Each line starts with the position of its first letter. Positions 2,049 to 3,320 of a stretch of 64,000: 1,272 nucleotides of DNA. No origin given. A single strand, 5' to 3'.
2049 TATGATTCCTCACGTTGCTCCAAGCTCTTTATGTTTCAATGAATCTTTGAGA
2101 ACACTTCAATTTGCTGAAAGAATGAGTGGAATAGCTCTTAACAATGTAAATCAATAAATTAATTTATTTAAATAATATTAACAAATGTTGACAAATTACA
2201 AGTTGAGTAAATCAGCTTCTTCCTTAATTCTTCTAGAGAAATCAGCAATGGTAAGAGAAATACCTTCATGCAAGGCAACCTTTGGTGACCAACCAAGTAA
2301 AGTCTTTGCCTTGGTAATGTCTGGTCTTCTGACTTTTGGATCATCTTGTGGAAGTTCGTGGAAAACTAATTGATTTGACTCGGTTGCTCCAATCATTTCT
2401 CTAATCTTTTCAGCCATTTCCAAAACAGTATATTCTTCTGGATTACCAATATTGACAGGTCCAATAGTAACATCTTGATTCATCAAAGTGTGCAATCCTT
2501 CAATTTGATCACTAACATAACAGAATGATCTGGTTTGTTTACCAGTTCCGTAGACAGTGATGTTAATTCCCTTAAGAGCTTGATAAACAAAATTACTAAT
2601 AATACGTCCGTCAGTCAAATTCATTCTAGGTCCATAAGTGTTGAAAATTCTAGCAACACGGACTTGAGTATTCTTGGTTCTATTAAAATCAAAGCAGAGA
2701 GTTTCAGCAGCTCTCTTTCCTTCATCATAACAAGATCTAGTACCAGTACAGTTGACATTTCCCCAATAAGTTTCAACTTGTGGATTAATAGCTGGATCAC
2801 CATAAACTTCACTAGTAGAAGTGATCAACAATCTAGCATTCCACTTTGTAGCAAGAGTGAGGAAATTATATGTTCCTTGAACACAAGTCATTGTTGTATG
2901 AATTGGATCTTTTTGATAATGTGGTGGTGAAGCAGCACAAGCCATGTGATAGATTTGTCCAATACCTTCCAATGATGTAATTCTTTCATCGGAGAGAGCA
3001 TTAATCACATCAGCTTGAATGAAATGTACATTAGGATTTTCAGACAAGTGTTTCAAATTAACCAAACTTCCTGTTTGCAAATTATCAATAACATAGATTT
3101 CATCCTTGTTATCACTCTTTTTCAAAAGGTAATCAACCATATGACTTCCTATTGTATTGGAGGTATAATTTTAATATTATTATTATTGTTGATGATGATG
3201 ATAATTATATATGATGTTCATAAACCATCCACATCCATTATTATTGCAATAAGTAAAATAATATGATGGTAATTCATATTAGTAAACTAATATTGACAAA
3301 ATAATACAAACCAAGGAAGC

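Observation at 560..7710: Consensus E2F sites sit directly upstream of the kinesin-14 and ORC2 genes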

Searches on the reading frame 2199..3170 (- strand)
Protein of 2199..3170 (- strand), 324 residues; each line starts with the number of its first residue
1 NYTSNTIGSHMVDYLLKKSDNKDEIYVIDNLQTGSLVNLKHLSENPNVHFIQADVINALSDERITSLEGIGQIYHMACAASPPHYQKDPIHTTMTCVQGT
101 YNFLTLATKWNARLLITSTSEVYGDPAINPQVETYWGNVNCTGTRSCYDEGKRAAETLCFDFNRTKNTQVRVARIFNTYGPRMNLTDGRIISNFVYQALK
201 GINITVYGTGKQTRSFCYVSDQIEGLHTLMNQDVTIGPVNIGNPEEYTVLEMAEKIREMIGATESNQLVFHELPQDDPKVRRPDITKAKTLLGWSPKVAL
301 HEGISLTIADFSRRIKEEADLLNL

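Call 10: search_protein_families(library=pfam, proteins=[window:2199-3170:-], max_evalue=0.01)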
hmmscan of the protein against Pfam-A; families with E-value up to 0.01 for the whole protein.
window:2199-3170:- (324 aa): 4 families
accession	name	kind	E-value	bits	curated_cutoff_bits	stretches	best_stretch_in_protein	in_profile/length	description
PF16363.11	GDP_Man_Dehyd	-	9.9e-45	153.9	27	1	7-305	9-330/332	GDP-mannose 4,6 dehydratase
PF01370.27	Epimerase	-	1.1e-39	136.8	20.9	1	7-242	10-240/240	NAD dependent epimerase/dehydratase family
PF02719.21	Polysacc_synt_2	-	1.4e-06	28.2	20.2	1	6-265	9-252/293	Polysaccharide biosynthesis protein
PF07993.18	NAD_binding_4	-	0.002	17.7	20.1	1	21-180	35-209/258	Male sterility protein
